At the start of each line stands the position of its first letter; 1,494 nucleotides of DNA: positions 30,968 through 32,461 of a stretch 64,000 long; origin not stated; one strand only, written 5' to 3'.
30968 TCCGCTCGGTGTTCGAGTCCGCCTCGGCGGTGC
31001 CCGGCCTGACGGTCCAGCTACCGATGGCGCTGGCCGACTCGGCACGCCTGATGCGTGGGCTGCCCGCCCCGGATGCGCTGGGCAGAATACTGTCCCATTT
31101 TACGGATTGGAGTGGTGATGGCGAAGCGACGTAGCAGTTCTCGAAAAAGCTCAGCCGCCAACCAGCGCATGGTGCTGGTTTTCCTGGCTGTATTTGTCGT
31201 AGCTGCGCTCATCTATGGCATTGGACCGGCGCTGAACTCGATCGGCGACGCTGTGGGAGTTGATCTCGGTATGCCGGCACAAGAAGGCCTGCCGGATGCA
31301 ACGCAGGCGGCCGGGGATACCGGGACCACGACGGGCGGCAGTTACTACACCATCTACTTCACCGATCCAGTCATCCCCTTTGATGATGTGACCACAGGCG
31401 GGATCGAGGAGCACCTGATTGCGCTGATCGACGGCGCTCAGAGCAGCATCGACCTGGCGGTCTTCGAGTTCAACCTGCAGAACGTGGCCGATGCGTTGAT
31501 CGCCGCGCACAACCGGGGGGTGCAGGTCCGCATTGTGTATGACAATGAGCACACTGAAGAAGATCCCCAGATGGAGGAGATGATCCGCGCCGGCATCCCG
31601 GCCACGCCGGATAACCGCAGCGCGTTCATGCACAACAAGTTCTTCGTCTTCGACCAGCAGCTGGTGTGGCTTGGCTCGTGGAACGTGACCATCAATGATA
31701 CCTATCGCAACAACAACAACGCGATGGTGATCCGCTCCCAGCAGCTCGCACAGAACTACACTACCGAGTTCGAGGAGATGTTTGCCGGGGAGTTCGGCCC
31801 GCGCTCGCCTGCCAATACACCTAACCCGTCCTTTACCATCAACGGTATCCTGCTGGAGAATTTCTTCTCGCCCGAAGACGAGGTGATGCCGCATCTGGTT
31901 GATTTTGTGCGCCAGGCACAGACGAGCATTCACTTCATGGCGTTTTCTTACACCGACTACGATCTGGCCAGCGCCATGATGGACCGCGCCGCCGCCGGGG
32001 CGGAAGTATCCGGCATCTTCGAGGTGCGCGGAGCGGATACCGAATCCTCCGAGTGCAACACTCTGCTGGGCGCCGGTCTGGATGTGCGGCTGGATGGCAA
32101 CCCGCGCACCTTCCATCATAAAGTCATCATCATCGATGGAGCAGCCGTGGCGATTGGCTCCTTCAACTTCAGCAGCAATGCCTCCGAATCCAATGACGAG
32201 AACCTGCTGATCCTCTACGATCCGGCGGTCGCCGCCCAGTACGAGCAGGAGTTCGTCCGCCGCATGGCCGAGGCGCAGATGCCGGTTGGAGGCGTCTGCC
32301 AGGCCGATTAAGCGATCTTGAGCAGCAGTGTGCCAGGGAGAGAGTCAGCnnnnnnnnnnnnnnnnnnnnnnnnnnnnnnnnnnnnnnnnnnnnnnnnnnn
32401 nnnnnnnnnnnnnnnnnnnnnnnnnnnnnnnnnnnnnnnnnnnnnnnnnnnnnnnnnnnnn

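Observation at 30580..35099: Terminator-bracketed three-gene operon: small acidic protein, membrane-anchored double-HKD PLD enzyme, 896-aa HerA/FtsK-type ATPase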

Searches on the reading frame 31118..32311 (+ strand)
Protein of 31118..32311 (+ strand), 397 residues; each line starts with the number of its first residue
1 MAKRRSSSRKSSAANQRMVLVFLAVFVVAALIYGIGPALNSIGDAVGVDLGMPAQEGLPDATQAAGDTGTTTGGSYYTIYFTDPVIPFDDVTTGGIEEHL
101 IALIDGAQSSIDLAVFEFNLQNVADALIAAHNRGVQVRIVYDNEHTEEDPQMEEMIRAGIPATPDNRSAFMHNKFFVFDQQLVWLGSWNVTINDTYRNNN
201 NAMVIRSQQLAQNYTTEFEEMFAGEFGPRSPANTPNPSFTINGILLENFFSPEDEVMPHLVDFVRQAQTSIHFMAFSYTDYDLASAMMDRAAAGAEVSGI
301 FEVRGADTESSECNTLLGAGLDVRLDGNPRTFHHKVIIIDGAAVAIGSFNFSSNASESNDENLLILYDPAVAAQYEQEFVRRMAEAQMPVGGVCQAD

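Call 3: search_protein_families(library=pfam, proteins=[window:31118-32311:+], max_evalue=0.1)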
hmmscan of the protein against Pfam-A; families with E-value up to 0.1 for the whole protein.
window:31118-32311:+ (397 aa): 5 families
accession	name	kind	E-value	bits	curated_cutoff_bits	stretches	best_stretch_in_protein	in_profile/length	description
PF13091.12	PLDc_2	-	8.4e-50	168.5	27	2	100-221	1-131/132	PLD-like domain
PF07894.18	SACK1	-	3e-07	30.7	21.4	0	332-380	219-266/274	Scaffolding anchor of CK1 domain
PF00614.28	PLDc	-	8.8e-06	26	21.9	1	331-354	4-27/28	Phospholipase D Active site motif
PF11495.14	Regulator_TrmB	-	1.2e-05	25.1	22.2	1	96-221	11-127/233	Archaeal transcriptional regulator TrmB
PF11132.13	SplA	-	0.017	15.3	25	1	132-181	6-55/74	Transcriptional regulator protein (SplA)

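Call 4: search_protein_families(library=padloc, proteins=[window:31118-32311:+], max_evalue=0.1)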
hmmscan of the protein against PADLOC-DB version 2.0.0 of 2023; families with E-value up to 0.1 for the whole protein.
window:31118-32311:+ (397 aa): 23 families
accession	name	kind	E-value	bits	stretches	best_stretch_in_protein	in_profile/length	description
PDLC02614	DrmC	-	4.4e-18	63.5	2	100-212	26-142/153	DrmC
PDLC02609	DrmC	-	4.3e-13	47.8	2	87-217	88-228/241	DrmC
PDLC03922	MkoB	-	8.9e-13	46.3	1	91-385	307-609/610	-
PDLC02606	DrmC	-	2.1e-11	41.9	1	82-215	23-167/182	DrmC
PDLC03924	MkoC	-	2.3e-11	40.6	2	121-220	1023-1131/1136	-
PDLC02597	DrmC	-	1e-10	39.9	2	97-214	98-228/242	DrmC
PDLC02612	DrmC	-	2.3e-10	38.4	2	262-376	99-218/235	DrmC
PDLC02587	DrmC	-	2.3e-10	37.9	2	331-380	204-253/267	DrmC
PDLC02588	DrmC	-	2.9e-10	38.2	2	260-378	109-239/256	DrmC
PDLC02607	DrmC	-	8.9e-10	36.3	2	100-230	115-262/265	DrmC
PDLC02585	DrmC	-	1.7e-09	35.7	1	96-220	106-243/253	DrmC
PDLC02589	DrmC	-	3.7e-09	34.1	1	87-148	102-164/264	DrmC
PDLC02605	DrmC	-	1.2e-08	32.9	1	98-148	118-169/270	DrmC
PDLC02901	DpdK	-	2.7e-08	31.7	2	330-383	117-169/173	DpdK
PDLC02591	DrmC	-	5.8e-08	30.2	2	332-388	200-256/260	DrmC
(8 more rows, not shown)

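Call 5: search_protein_families(library=ncbifam, proteins=[window:31118-32311:+], max_evalue=0.1)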
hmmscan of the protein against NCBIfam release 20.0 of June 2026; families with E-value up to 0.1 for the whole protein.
window:31118-32311:+ (397 aa): 10 families
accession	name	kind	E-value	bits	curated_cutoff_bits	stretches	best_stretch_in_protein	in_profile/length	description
NF010492.0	PRK13912.1-3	equivalog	4.2e-26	91.6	297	2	99-221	38-171/178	nuclease NucT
NF038319.1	DISARM_DrmC_I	equivalog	1.5e-19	70.4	133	2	89-221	88-234/236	DISARM system phospholipase D-like protein DrmC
NF010491.0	PRK13912.1-2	equivalog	8e-18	64.8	225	2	99-203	40-154/180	nuclease NucT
NF010490.0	PRK13912.1-1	equivalog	1.5e-17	64.2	211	2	96-207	31-140/159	nuclease NucT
NF010493.0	PRK13912.1-4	equivalog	6.1e-10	39.3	351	1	99-150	31-82/171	nuclease NucT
TIGR04265.1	bac_cardiolipin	equivalog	1.9e-08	33.7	290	0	315-385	384-453/483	cardiolipin synthase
NF041068.1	DpdK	equivalog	1.4e-07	31.2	100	2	330-382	115-166/167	phospholipase D-like domain-containing protein DpdK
NF009107.0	PRK12452.1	equivalog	1.4e-06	27.3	787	1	96-222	345-477/509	cardiolipin synthase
NF008427.0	PRK11263.1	equivalog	0.00031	19.9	281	0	258-355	22-135/409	cardiolipin synthase ClsB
NF006946.0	PRK09428.1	equivalog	0.0046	15.9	314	0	329-376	353-402/451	CDP-diacylglycerol--serine O-phosphatidyltransferase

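Call 18: search_solved_structures(query=window:31118-32311:+, max_evalue=0.01)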
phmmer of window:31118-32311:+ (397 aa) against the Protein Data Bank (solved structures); distinct sequences matched with E-value up to 0.01: 10.
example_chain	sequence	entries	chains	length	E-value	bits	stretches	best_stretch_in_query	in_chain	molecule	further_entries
1byr_A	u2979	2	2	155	1.8e-15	60.1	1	250-376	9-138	PROTEIN (ENDONUCLEASE)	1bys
9lkx_K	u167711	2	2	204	2.5e-13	53.1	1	100-229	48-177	Mitochondrial cardiolipin hydrolase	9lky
4ggj_A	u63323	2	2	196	2.8e-13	52.9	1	100-230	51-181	Mitochondrial cardiolipin hydrolase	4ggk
4h4a_A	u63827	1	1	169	7.4e-09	38.4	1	100-179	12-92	Mitochondrial cardiolipin hydrolase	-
4gen_A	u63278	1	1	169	8.7e-09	38.2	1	100-179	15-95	Mitochondrial cardiolipin hydrolase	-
6ehi_A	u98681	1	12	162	9e-09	38.1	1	99-151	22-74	Nuclease NucT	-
4gel_A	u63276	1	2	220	2.1e-08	36.9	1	100-179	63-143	Mitochondrial cardiolipin hydrolase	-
4gem_A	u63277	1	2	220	1.4e-07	34.2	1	100-179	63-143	Mitochondrial cardiolipin hydrolase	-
7e0m_A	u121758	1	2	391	0.00041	22.8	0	330-375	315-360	Phospholipase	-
8v05_A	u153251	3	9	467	0.0038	19.6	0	123-236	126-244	5'-3' exonuclease PLD3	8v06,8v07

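Call 24: find_homologous_proteins(query=window:31118-32311:+)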
Query window:31118-32311:+ (397 aa): 3035 proteins with E <= 0.001 among 8000 candidates; the best 120 are listed.
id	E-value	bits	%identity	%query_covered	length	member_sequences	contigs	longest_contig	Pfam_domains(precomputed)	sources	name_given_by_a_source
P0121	3.3e-262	887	100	100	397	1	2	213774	PF07894.19,PF13091.13,PF11495.15,PF00614.29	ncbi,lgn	-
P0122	1.4e-171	589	67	96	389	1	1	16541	PF13091.13,PF11495.15,PF00614.29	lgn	-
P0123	2.0e-171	588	68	93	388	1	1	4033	PF07894.19,PF13091.13,PF11495.15,PF00614.29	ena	-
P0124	5.6e-168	577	67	92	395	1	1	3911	PF13091.13,PF00614.29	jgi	jgi:phosphatidylserine/phosphatidylglycerophosphate/cardiolipin synthase-like enzyme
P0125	1.9e-167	575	67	92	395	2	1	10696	PF13091.13,PF00614.29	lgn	-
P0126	7.0e-165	567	68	92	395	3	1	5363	PF07894.19,PF13091.13,PF00614.29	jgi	jgi:phosphatidylserine/phosphatidylglycerophosphate/cardiolipin synthase-like enzyme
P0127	2.8e-163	561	65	100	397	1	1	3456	PF07894.19,PF13091.13,PF11495.15,PF00614.29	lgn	-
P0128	4.0e-162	558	64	99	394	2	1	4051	PF07894.19,PF13091.13,PF11495.15,PF00614.29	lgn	-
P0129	5.8e-162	557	68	88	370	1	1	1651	PF07894.19,PF13091.13,PF11495.15,PF00614.29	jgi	jgi:phosphatidylserine/phosphatidylglycerophosphate/cardiolipin synthase-like enzyme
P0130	7.0e-162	557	63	99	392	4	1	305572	PF13091.13,PF00614.29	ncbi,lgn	-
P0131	9.3e-162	556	63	99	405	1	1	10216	PF07894.19,PF13091.13,PF11495.15,PF00614.29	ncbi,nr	ncbi:MAG: phospholipase [Anaerolineae bacterium]|nr:phospholipase [Anaerolineae bacterium]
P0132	3.3e-161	555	67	92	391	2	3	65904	PF07894.19,PF13091.13,PF11495.15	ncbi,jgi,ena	-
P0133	3.7e-161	554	66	99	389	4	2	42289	PF07894.19,PF13091.13,PF00614.29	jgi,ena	jgi:phosphatidylserine/phosphatidylglycerophosphate/cardiolipin synthase-like enzyme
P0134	1.7e-160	552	61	100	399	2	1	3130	PF07894.19,PF13091.13,PF11495.15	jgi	-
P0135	8.5e-159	547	64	95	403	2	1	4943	PF07894.19,PF13091.13,PF11495.15,PF00614.29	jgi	jgi:phosphatidylserine/phosphatidylglycerophosphate/cardiolipin synthase-like enzyme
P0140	2.9e-157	542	66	95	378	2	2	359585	PF07894.19,PF13091.13,PF00614.29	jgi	jgi:phosphatidylserine/phosphatidylglycerophosphate/cardiolipin synthase-like enzyme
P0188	8.4e-140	484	60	94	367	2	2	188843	PF07894.19,PF13091.13,PF00614.29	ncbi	-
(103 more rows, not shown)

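Call 42: find_encoding_contigs(protein=P0140, flank=7000, max_places=1)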
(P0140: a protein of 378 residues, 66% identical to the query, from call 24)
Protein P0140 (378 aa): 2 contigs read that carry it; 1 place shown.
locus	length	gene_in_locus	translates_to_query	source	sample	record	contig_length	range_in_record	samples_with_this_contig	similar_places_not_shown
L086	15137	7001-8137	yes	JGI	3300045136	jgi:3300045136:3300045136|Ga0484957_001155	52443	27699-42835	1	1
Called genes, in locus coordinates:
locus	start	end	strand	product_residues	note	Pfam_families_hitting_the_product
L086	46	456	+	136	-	PF00011:HSP20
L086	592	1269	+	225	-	PF01135:PCMT (weak), PF01596:Methyltransf_3, PF13578:Methyltransf_24, PF13649:Methyltransf_25 (weak)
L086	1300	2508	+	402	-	PF10509:GalKase_gal_bdg, PF00288:GHMP_kinases_N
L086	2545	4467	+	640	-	PF00288:GHMP_kinases_N, PF00483:NTP_transferase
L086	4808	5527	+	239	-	PF03781:FGE-sulfatase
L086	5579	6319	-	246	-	PF00149:Metallophos, PF12850:Metallophos_2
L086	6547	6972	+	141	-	-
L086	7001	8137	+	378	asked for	PF07894:SACK1 (faint), PF13091:PLDc_2, PF00614:PLDc (faint), PF13091:PLDc_2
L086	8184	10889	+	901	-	PF01935:DUF87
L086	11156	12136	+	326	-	PF00586:AIRS, PF02769:AIRS_C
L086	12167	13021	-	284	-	PF00149:Metallophos, PF12850:Metallophos_2 (weak)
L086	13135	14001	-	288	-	PF00149:Metallophos, PF12850:Metallophos_2 (weak)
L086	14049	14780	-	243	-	PF00005:ABC_tran, PF02463:SMC_N (faint), PF13304:AAA_21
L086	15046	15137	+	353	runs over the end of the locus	PF01712:dNK, PF02223:Thymidylate_kin (faint), PF13238:AAA_18 (faint)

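Call 43: find_encoding_contigs(protein=P0188, flank=7000, max_places=1)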
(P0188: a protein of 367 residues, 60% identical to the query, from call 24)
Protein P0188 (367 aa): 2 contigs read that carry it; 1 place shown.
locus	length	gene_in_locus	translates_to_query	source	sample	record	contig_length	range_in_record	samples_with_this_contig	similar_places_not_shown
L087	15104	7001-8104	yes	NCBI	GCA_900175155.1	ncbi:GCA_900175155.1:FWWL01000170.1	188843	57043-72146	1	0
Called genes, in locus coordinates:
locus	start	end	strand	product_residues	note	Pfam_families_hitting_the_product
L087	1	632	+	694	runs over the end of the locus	PF03717:PBP_dimer, PF00905:Transpeptidase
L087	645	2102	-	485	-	PF00224:PK, PF02887:PK_C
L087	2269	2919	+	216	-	PF00814:TsaD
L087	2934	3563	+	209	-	PF00583:Acetyltransf_1, PF13673:Acetyltransf_10, PF13508:Acetyltransf_7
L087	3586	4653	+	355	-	PF01380:SIS (weak), PF10432:bact-PGI_C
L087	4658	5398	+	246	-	PF13489:Methyltransf_23, PF03141:Methyltransf_29, PF13847:Methyltransf_31, PF08241:Methyltransf_11, PF08242:Methyltransf_12, PF13649:Methyltransf_25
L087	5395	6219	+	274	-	PF00459:Inositol_P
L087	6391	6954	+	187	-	-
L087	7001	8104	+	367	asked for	PF07894:SACK1 (faint), PF13091:PLDc_2, PF00614:PLDc (faint), PF13091:PLDc_2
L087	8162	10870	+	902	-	PF01935:DUF87 (weak)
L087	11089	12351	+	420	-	PF02441:Flavoprotein, PF04127:DFP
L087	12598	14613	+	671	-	PF00496:SBP_bac_5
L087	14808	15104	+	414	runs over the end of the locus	PF19300:BPD_transp_1_N, PF00528:BPD_transp_1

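Call 44: find_encoding_contigs(protein=P0130, flank=7000, max_places=1)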
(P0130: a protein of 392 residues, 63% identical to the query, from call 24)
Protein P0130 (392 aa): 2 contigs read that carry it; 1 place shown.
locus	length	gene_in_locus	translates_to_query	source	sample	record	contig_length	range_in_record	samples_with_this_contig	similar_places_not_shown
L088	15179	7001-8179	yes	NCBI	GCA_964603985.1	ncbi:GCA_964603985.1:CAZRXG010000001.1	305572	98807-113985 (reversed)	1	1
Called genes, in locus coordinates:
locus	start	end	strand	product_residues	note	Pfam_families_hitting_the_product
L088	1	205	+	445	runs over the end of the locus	-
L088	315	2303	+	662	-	-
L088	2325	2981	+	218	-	PF00814:TsaD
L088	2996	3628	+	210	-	PF00583:Acetyltransf_1, PF13508:Acetyltransf_7, PF13673:Acetyltransf_10, PF08445:FR47 (weak)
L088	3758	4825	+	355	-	PF01380:SIS, PF10432:bact-PGI_C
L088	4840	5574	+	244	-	PF03141:Methyltransf_29, PF13489:Methyltransf_23, PF13847:Methyltransf_31, PF08241:Methyltransf_11, PF08242:Methyltransf_12, PF13649:Methyltransf_25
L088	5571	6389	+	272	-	PF00459:Inositol_P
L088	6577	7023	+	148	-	-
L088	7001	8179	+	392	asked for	PF13091:PLDc_2, PF00614:PLDc (faint), PF13091:PLDc_2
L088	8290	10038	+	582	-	PF00989:PAS, PF13188:PAS_8, PF08448:PAS_4, PF13426:PAS_9, PF00989:PAS, PF08448:PAS_4, PF00512:HisKA, PF02518:HATPase_c, +4 more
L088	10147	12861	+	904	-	PF01935:DUF87 (weak), PF05872:HerA_C (faint)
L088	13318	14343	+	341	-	PF02912:Phe_tRNA-synt_N, PF01409:tRNA-synt_2d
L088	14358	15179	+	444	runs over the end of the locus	PF16158:N_BRCA1_IG, PF07705:CARDB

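Call 65: find_related_loci(query=A5, collection=metagenome_contigs, flank=10000)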
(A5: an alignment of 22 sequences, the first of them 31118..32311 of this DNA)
Query A5 (397 aa) in metagenome_contigs; peptide patterns used: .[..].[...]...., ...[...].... (x = any residue, [..] = any of these).
600 stretches matched a pattern (row limit reached: there are more); 555 encode a relative of the query (tblastn E <= 1e-3); the best 80 are kept; 80 distinct loci.
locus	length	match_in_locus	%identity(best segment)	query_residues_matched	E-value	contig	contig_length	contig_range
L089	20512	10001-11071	67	31-397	2e-162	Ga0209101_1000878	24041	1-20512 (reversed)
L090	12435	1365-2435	67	31-397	2e-162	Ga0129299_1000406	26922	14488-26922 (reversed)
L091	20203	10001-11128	64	19-397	1e-160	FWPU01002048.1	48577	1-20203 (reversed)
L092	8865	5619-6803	61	3-396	4e-160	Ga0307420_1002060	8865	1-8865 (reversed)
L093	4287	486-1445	70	77-396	3e-158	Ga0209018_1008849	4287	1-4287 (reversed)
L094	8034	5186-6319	61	18-397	4e-153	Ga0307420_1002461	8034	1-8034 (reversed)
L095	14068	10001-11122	59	5-394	2e-148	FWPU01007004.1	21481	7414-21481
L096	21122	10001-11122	59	5-394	3e-147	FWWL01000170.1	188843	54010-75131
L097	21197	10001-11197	61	4-394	3e-155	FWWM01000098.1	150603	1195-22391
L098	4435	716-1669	66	74-394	5e-149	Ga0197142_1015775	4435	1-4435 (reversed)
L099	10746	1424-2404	65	69-394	6e-145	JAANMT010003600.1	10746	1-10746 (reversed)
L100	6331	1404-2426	62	55-394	1e-142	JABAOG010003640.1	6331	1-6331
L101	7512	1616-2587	63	70-394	3e-138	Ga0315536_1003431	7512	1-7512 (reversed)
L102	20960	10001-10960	65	76-394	3e-134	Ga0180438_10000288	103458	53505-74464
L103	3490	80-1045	61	76-397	7e-138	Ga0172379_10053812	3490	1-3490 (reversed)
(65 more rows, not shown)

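Call 78: search_solved_structures(query=A5, max_evalue=0.01)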
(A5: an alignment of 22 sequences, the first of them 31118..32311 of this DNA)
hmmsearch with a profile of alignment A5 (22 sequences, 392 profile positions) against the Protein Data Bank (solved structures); distinct sequences matched with E-value up to 0.01: 19.
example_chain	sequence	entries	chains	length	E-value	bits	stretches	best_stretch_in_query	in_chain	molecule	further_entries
1byr_A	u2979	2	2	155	9.3e-29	103.4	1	240-379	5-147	PROTEIN (ENDONUCLEASE)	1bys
9lkx_K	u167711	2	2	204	9.5e-23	83.6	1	252-379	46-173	Mitochondrial cardiolipin hydrolase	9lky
4ggj_A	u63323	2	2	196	1.2e-22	83.3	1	94-225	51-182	Mitochondrial cardiolipin hydrolase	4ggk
4h4a_A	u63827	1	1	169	1e-19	73.6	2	93-174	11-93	Mitochondrial cardiolipin hydrolase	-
4gen_A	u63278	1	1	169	1.7e-19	72.9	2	93-174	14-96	Mitochondrial cardiolipin hydrolase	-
4gel_A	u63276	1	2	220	2.8e-19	72.2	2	93-174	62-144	Mitochondrial cardiolipin hydrolase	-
4gem_A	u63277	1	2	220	4e-18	68.4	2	93-174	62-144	Mitochondrial cardiolipin hydrolase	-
6ehi_A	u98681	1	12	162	3.1e-15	58.9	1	249-365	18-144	Nuclease NucT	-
7e0m_A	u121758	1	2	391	2.2e-06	29.8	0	99-189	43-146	Phospholipase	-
8v05_A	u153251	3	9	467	1.7e-05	26.8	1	115-229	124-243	5'-3' exonuclease PLD3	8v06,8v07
8q1k_A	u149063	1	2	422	6.7e-05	24.8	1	124-229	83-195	5'-3' exonuclease PLD3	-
8s86_A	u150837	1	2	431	7.2e-05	24.7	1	125-229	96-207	5'-3' exonuclease PLD3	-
8q1x_A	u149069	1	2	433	7.3e-05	24.7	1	125-229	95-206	5'-3' exonuclease PLD3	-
9vbg_A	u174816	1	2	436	7.5e-05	24.7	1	125-229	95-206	5'-3' exonuclease PLD3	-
8v5t_A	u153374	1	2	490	0.00011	24.2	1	125-229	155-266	5'-3' exonuclease PLD3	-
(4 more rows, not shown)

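Call 86: find_related_loci(query=A5, collection=viral_contigs, flank=5000)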
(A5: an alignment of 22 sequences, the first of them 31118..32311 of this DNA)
Query A5 (397 aa) in viral_contigs; peptide patterns used: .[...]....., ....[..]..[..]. (x = any residue, [..] = any of these).
68 stretches matched a pattern; 21 encode a relative of the query (tblastn E <= 1e-3); 21 distinct loci.
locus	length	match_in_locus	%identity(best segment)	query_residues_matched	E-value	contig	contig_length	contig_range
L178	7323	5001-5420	30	94-388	4e-17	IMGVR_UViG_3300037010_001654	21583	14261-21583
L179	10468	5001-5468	30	104-379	8e-17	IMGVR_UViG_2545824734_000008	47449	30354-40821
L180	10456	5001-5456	30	104-388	1e-15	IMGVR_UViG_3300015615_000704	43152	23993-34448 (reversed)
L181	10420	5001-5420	31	100-379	4e-15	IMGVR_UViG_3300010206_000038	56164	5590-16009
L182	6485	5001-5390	32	250-379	4e-15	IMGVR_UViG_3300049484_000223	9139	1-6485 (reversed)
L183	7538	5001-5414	34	104-386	3e-14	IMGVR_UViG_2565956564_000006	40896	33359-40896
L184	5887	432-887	29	104-388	2e-14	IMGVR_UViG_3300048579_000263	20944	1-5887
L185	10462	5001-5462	25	250-391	5e-13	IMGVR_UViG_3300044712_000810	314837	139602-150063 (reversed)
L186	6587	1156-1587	29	93-382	4e-13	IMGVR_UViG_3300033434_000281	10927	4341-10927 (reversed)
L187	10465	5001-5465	29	251-393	1e-12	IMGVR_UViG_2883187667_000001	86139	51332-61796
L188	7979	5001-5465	31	104-376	4e-12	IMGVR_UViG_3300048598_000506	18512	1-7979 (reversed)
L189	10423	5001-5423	30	97-383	8e-15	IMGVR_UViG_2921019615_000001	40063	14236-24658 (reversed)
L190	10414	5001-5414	27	94-387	3e-11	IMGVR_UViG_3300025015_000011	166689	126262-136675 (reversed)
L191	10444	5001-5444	29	102-379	3e-11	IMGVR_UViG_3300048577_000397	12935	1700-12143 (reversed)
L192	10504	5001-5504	29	227-381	7e-11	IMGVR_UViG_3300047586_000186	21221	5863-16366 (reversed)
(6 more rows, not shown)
